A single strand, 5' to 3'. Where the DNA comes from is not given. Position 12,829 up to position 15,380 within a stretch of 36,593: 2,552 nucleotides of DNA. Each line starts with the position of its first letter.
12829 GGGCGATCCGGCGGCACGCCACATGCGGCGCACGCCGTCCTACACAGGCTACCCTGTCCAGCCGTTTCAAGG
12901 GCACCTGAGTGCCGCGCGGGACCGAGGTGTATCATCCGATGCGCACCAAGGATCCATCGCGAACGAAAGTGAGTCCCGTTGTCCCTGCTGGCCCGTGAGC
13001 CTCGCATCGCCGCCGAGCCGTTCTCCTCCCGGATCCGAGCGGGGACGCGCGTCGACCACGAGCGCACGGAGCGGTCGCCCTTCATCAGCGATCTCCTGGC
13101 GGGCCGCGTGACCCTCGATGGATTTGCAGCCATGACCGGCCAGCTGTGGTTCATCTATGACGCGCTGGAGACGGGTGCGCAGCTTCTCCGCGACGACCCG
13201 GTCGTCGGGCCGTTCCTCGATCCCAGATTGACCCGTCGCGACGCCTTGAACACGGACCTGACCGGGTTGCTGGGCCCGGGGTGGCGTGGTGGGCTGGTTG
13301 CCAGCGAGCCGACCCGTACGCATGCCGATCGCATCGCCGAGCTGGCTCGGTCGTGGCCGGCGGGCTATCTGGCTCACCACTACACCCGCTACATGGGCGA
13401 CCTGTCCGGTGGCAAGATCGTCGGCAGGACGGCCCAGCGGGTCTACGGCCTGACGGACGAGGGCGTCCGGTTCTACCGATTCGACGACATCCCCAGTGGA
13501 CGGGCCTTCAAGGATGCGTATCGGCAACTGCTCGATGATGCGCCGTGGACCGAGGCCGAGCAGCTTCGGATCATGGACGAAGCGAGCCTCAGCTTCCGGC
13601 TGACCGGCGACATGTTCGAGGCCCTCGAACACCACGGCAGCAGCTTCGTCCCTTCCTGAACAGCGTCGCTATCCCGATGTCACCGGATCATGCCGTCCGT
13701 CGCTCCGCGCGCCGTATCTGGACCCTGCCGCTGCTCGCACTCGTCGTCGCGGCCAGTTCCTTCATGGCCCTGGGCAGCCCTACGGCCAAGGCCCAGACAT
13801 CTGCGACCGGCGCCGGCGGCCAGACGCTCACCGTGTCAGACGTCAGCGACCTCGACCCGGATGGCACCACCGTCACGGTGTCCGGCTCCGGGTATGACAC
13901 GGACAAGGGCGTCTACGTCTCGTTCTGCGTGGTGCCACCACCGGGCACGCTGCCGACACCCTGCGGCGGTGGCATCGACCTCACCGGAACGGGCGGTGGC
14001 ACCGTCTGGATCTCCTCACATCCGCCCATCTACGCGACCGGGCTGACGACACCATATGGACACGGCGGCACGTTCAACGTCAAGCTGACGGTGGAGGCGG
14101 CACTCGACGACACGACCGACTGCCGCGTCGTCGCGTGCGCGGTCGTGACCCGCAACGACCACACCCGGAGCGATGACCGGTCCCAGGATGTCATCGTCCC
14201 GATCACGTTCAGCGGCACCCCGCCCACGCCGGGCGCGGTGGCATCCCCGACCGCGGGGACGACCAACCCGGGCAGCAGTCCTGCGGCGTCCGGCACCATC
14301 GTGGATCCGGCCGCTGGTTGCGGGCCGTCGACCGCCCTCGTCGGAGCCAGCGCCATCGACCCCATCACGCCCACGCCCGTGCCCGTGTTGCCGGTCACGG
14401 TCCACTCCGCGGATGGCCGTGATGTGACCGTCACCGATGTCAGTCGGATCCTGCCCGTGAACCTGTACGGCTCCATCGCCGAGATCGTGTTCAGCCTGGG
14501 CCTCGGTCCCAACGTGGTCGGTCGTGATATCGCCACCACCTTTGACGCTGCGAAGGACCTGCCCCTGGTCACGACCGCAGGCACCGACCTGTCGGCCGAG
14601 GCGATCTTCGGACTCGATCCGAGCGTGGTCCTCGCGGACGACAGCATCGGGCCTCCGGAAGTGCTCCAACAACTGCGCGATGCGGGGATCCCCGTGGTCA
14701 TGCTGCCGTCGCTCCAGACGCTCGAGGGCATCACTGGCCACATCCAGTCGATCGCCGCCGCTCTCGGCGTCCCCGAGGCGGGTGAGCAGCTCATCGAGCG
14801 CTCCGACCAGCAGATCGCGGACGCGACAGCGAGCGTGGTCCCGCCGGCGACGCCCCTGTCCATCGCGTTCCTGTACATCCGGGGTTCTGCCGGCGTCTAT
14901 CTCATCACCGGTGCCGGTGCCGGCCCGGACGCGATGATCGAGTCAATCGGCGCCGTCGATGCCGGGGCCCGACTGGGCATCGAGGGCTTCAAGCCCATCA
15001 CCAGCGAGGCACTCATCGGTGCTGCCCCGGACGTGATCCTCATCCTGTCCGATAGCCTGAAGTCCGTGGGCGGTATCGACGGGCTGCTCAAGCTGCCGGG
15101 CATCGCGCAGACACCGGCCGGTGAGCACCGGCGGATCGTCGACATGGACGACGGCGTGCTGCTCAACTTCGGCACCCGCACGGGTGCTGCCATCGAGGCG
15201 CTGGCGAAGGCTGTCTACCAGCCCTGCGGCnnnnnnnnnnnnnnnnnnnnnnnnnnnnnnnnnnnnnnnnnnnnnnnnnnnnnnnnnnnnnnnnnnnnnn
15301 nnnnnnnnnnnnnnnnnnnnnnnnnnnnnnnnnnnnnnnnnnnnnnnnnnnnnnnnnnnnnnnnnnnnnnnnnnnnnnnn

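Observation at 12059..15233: Neocarzinostatin-like disulfide-stapled domain duplicated in a heme-uptake locus (stand-alone secreted copy plus fusion to HmuT): candidate new heme-capture module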

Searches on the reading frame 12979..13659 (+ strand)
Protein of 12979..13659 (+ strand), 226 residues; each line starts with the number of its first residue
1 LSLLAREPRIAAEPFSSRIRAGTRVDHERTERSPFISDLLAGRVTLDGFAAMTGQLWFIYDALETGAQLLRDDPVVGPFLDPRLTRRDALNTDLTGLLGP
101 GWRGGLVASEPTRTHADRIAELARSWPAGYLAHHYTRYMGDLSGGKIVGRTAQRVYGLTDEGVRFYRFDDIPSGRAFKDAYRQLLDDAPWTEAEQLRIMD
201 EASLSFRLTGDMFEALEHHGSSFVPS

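Call 3: search_protein_families(library=pfam, proteins=[window:12979-13659:+], max_evalue=1)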
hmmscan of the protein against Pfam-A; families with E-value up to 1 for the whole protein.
window:12979-13659:+ (226 aa): 2 families
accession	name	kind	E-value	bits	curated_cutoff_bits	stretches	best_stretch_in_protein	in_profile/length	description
PF01126.25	Heme_oxygenase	-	9.5e-54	182.8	23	1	14-214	2-203/204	Heme oxygenase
PF14947.12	HTH_45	-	0.09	13.2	25.5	0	192-220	19-47/77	Winged helix-turn-helix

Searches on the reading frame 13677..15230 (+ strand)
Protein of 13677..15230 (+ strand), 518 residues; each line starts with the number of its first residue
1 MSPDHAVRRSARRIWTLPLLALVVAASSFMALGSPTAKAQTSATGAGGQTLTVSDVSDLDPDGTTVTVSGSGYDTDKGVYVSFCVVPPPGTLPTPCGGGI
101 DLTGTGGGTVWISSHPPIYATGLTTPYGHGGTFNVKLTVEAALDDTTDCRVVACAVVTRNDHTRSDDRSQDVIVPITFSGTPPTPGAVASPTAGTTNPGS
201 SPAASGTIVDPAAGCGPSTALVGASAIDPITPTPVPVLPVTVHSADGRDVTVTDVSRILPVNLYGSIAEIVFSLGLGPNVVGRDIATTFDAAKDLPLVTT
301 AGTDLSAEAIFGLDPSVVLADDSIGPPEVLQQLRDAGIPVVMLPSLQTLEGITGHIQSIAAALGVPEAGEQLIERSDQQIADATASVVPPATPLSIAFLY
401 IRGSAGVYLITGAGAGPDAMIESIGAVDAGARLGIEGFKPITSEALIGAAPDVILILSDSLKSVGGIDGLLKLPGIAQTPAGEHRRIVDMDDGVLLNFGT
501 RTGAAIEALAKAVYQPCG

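Call 3: search_protein_families(library=pfam, proteins=[window:13677-15230:+], max_evalue=1)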
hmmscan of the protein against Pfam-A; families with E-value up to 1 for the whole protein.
seq(518 aa): 3 families
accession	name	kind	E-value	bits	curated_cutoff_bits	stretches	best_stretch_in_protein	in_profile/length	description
PF01497.23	Peripla_BP_2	-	2.7e-31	109.2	27.5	1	263-492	4-233/235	Periplasmic binding protein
PF00960.24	Neocarzinostat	-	0.0014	19.1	25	1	51-110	1-59/110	Neocarzinostatin family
PF00801.26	PKD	-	0.88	10.1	23.5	0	60-147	25-73/80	PKD domain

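Call 4: search_protein_families(library=ncbifam, proteins=[window:13677-15230:+], max_evalue=1)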
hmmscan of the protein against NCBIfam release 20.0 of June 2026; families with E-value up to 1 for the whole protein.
seq(518 aa): 6 families
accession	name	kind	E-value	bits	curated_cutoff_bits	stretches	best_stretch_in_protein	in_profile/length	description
TIGR04281.1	peripla_PGF_1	equivalog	6.2e-23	81.5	325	1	239-514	4-265/330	PGF-CTERM-anchored ABC transporter substrate-binding protein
TIGR03868.1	F420-O_ABCperi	hypoth_equivalog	1.1e-06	28.1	392.4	1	346-490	124-262/287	putative F420-0 ABC transporter substrate-binding protein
NF040680.1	chromo_anti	equivalog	1.5e-05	24.9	86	1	26-93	7-66/133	enediyne antibiotic chromoprotein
NF002894.0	PRK03379.1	equivalog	0.0007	18.8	234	1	262-383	28-146/266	vitamin B12 ABC transporter substrate-binding protein BtuF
TIGR03659.1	IsdE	equivalog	0.0046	16.2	298.65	1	290-459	68-233/292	heme ABC transporter substrate-binding protein IsdE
TIGR00216.1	ispH_lytB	equivalog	0.1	11.7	187.85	1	320-388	35-99/282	4-hydroxy-3-methylbut-2-enyl diphosphate reductase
